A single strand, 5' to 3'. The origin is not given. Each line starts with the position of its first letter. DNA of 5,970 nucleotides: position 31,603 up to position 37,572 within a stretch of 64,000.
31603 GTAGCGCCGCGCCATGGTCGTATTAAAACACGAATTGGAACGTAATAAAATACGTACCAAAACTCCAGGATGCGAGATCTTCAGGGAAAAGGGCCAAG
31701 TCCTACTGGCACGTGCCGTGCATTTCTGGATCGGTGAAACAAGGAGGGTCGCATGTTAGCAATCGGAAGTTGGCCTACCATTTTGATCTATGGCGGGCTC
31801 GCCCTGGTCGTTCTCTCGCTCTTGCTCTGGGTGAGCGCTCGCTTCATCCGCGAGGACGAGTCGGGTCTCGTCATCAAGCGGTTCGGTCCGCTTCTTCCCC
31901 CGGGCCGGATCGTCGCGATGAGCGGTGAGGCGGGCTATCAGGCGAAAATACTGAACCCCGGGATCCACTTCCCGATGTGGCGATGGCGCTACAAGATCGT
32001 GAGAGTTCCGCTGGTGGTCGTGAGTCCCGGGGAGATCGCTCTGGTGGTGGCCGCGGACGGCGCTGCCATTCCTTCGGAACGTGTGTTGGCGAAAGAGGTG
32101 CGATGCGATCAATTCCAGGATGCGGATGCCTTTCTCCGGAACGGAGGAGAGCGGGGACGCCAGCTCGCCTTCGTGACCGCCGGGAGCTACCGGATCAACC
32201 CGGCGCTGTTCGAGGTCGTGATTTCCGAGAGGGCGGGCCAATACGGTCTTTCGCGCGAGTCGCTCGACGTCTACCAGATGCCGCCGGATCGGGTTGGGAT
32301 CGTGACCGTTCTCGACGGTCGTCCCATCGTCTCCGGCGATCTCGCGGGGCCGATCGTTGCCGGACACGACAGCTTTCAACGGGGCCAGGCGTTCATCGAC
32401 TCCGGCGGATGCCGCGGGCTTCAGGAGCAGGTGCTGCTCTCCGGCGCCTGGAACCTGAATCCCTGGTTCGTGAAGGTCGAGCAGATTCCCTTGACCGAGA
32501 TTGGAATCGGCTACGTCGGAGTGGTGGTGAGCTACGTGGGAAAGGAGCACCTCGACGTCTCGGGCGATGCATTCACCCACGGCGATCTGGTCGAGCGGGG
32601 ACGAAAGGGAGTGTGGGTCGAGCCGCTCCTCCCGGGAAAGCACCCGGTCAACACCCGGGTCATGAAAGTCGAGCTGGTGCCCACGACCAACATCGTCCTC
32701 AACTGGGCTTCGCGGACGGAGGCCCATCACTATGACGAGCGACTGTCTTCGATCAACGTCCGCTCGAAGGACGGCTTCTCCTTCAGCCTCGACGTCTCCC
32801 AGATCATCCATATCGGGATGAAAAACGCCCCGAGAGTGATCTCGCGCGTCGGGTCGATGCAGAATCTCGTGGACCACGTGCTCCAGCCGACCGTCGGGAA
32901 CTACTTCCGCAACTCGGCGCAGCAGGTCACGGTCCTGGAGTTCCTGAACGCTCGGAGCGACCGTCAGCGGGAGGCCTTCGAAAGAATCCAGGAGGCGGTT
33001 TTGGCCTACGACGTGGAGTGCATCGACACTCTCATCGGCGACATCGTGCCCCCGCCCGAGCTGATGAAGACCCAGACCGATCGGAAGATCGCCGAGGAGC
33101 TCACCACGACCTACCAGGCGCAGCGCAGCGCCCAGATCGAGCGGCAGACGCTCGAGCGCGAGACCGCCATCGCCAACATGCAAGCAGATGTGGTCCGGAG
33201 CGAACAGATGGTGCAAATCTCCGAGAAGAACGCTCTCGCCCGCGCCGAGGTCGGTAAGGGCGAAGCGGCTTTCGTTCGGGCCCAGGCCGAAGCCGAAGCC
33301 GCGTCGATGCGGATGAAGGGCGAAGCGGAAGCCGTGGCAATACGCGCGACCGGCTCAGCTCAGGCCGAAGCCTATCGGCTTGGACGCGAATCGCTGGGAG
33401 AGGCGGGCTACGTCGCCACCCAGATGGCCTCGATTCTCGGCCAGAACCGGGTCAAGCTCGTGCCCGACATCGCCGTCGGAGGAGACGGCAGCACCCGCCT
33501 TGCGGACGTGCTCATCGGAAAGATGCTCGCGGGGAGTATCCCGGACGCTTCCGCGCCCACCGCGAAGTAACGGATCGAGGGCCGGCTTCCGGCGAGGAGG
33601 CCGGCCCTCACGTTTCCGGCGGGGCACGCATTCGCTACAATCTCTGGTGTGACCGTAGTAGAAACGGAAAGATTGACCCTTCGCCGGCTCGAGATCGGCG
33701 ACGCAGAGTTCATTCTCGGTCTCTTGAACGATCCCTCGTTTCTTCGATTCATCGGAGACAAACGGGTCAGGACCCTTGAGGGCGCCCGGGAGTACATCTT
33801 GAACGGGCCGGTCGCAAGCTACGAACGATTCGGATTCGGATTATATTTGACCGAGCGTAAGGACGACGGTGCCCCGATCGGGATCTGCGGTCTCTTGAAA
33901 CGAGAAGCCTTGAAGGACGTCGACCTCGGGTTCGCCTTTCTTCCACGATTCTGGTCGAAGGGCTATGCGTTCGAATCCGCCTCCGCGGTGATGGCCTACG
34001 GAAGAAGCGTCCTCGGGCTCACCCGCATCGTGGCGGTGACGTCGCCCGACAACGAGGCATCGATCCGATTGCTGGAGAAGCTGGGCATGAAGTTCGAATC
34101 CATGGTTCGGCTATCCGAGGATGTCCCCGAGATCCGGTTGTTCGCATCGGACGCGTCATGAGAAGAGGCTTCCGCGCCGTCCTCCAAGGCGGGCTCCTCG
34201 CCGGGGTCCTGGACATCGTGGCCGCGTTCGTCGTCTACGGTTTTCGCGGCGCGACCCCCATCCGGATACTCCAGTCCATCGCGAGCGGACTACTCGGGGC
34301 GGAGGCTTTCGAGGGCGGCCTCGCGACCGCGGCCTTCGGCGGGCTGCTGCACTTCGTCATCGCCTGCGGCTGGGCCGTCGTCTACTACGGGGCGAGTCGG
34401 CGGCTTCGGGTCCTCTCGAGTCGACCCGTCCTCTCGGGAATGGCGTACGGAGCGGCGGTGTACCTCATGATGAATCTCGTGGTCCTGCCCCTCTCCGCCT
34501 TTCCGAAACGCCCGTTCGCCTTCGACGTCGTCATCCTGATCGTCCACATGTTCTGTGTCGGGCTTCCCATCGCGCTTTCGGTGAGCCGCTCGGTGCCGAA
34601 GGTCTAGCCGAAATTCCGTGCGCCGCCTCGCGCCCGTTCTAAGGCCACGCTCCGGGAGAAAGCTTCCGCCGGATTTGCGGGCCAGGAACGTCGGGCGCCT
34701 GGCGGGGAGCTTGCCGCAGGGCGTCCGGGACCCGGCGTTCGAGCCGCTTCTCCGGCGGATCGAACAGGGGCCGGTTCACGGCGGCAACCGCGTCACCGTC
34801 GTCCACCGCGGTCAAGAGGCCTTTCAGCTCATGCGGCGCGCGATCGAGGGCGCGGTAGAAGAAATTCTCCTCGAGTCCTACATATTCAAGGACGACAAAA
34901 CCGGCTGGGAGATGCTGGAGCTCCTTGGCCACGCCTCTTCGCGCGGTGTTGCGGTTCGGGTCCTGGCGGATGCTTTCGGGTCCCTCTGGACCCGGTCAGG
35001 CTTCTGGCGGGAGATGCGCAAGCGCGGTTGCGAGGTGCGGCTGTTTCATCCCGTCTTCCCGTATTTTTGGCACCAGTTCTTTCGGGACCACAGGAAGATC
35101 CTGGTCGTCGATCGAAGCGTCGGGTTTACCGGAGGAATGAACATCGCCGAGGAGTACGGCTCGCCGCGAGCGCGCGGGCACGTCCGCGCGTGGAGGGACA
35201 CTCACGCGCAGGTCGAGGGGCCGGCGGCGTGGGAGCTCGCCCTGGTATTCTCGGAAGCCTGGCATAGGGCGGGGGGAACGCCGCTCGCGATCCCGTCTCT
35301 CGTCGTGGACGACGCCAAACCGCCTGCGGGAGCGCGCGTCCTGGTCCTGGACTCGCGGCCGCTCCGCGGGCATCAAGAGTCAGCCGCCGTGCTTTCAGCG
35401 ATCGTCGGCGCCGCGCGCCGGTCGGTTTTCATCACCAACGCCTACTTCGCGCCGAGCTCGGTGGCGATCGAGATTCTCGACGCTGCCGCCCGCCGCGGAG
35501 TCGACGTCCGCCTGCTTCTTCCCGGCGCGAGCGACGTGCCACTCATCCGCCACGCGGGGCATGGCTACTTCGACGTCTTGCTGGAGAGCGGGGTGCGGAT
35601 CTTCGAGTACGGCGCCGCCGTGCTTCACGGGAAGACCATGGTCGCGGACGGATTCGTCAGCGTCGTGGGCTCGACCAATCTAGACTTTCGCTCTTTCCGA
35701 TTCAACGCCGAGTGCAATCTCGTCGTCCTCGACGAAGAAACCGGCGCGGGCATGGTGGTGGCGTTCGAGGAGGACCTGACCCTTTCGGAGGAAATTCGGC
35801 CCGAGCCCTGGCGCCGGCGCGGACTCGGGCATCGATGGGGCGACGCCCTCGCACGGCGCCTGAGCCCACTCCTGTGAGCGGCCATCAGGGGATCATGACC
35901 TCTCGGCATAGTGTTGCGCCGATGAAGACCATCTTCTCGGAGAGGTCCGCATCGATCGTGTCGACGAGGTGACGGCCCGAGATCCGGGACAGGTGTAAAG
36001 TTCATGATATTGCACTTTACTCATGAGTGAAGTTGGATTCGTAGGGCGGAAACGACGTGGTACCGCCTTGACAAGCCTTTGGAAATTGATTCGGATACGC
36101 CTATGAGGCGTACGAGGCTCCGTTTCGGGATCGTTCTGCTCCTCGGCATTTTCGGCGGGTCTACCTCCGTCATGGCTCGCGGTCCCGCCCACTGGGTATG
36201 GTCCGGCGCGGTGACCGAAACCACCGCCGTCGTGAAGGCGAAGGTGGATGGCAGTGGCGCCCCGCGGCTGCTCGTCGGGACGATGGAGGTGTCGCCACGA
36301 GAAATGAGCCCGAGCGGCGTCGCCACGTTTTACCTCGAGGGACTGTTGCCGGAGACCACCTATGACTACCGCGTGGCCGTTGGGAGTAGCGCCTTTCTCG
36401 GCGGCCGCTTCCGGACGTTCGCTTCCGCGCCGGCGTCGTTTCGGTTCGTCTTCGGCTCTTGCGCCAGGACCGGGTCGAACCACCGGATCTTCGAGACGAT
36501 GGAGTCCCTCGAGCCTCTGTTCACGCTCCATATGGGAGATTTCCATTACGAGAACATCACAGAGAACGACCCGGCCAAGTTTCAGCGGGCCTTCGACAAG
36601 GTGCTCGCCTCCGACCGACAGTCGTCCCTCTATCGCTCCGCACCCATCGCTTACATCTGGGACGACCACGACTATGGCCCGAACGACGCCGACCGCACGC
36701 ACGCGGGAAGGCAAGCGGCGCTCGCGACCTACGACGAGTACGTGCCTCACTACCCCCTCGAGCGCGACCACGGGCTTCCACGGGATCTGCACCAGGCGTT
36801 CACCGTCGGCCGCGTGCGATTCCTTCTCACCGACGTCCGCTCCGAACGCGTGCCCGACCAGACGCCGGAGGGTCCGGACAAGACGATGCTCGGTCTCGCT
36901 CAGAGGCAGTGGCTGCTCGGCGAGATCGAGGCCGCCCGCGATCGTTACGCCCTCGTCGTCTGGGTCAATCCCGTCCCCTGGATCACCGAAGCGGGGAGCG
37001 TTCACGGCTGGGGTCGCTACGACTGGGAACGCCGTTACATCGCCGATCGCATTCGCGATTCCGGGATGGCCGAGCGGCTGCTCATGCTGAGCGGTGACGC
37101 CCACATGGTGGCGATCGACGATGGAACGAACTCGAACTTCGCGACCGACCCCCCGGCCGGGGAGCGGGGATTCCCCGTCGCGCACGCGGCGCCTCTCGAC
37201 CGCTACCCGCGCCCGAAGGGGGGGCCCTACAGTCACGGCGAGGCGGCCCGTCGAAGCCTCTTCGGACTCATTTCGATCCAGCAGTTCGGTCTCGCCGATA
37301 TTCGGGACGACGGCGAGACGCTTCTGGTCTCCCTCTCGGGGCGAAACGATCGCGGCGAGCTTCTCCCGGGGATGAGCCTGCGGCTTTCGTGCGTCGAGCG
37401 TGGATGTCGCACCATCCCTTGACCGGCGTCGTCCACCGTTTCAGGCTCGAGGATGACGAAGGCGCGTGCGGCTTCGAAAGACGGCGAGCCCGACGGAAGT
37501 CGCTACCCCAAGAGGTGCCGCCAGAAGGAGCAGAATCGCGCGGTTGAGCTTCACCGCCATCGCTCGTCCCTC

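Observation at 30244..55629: Dense cluster of sigma-54 promoters and two enhancer-binding proteins, forming a candidate sigma-54 stress/respiration regulon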

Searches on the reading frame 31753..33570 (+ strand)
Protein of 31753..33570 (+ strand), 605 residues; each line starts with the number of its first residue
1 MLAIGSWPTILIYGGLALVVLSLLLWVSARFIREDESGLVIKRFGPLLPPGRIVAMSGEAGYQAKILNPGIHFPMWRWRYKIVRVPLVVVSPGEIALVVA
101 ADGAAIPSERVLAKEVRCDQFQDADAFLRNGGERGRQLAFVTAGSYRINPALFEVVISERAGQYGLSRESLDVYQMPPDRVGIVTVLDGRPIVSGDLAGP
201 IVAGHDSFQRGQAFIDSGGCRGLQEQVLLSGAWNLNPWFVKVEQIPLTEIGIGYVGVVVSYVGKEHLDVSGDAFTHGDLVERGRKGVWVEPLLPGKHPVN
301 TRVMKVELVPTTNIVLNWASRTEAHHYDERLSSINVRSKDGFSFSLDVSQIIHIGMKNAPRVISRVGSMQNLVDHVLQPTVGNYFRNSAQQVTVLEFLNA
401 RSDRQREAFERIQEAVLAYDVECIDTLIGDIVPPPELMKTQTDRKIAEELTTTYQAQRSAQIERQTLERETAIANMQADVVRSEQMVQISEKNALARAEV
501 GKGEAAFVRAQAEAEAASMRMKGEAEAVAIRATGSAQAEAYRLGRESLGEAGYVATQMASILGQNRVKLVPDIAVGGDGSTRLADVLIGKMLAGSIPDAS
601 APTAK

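Call 6: search_protein_families(library=pfam, proteins=[window:31753-33570:+])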
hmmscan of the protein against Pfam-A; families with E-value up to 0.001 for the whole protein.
window:31753-33570:+ (605 aa): 1 family
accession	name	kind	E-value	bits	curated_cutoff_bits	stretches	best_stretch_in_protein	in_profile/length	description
PF01145.31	Band_7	-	1.6e-23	84.1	23.6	1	253-460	6-172/176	SPFH domain / Band 7 family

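Call 52: search_protein_families(library=ncbifam, max_evalue=0.001, proteins=[window:31753-33570:+])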
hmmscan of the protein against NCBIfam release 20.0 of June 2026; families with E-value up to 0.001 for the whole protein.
window:31753-33570:+ (605 aa): 0 families

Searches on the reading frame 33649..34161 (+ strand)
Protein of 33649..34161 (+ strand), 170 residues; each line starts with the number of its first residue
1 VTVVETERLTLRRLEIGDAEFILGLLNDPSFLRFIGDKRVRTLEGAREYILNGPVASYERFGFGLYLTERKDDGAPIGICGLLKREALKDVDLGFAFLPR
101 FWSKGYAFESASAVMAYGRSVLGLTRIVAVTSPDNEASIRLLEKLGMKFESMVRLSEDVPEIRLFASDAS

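Call 6: search_protein_families(library=pfam, proteins=[window:33649-34161:+])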
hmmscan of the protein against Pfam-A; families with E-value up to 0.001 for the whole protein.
window:33649-34161:+ (170 aa): 2 families
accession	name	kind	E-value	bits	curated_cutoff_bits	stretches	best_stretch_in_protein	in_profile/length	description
PF13302.13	Acetyltransf_3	-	4.6e-29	102.3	25.4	1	8-148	1-138/138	Acetyltransferase (GNAT) domain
PF00583.31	Acetyltransf_1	-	3.6e-10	40.6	20.7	1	64-147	33-116/116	Acetyltransferase (GNAT) family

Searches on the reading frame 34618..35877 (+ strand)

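Call 6: search_protein_families(library=pfam, proteins=[window:34618-35877:+])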
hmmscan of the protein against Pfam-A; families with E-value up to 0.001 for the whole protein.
window:34618-35877:+ (419 aa): 2 families
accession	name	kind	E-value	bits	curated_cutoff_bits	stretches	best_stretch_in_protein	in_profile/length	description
PF13091.12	PLDc_2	-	2.9e-37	127.9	27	2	264-386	6-131/132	PLD-like domain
PF00614.28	PLDc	-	7.2e-12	45.2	21.9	2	154-180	2-28/28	Phospholipase D Active site motif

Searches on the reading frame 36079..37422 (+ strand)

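Call 6: search_protein_families(library=pfam, proteins=[window:36079-37422:+])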
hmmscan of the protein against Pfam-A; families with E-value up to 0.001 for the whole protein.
window:36079-37422:+ (447 aa): 1 family
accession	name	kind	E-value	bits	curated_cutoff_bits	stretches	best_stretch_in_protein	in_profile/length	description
PF09423.15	PhoD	-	3.3e-17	63.1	27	1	123-350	1-272/343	PhoD-like phosphatase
